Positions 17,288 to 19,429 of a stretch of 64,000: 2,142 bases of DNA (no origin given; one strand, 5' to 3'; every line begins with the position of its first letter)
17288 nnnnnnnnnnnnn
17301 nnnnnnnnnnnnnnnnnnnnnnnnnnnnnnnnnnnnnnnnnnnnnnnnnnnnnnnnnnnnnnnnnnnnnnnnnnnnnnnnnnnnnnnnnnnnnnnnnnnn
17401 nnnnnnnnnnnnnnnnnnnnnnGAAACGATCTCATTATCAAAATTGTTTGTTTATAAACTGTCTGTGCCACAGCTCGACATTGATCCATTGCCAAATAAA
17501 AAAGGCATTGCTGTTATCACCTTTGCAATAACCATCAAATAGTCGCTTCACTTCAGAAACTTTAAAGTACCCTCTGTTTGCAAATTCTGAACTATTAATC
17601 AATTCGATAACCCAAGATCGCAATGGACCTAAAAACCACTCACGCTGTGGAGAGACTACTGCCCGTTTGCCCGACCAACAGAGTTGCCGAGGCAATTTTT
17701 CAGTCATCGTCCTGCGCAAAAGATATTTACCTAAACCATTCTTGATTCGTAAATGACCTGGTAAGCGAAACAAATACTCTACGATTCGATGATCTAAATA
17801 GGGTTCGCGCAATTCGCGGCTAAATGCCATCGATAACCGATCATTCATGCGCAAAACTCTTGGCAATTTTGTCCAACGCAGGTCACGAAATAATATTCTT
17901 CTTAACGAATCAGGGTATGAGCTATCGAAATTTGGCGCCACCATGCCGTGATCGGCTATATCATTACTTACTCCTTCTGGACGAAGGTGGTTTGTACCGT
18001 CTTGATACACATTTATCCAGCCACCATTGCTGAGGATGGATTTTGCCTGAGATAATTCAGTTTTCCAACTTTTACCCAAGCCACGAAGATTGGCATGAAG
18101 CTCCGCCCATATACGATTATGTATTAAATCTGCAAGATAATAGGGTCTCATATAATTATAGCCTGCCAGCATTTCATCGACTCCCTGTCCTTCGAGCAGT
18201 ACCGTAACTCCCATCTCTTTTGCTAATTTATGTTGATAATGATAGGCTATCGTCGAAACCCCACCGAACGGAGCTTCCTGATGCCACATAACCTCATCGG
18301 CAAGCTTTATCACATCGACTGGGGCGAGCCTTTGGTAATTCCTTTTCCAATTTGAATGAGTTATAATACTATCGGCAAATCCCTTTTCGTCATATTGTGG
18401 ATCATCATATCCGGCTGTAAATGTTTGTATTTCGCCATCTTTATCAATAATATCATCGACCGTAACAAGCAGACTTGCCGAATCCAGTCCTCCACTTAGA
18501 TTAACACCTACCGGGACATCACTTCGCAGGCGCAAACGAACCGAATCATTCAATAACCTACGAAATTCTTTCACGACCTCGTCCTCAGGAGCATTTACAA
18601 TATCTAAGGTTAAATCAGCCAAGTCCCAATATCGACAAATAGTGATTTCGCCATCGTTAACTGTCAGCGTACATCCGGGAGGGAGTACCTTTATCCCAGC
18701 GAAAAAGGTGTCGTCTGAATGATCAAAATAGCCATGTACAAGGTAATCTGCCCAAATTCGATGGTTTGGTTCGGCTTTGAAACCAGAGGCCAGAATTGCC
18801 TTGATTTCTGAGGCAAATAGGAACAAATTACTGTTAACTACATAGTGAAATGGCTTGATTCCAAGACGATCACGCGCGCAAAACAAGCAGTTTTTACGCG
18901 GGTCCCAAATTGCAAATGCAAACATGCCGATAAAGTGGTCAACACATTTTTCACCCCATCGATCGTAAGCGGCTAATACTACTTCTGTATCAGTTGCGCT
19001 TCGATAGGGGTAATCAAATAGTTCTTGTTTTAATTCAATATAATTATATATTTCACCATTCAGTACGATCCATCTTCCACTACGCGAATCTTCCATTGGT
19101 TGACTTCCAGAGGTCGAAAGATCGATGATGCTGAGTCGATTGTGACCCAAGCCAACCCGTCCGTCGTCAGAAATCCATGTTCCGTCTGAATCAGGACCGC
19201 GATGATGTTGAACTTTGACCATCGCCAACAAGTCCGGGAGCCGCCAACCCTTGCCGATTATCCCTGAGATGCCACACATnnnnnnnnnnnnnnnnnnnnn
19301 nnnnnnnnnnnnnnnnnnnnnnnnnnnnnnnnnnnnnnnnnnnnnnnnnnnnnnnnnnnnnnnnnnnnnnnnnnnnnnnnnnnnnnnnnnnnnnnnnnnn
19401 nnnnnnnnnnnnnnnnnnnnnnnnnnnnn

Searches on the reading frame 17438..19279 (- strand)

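Call 52: search_protein_families(library=pfam, proteins=[window:17438-19279:-], max_evalue=0.00001)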
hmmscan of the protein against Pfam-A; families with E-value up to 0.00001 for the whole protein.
window:17438-19279:- (613 aa): 3 families
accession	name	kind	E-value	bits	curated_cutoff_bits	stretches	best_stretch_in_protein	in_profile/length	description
PF00733.27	Asn_synthase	-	8.6e-73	246.4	21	1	238-606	1-354/354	Asparagine synthase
PF13537.11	GATase_7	-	1.4e-41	141.7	25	1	46-164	1-123/123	Glutamine amidotransferase domain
PF13522.11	GATase_6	-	1.7e-39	135.3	27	1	29-158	1-130/130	Glutamine amidotransferase domain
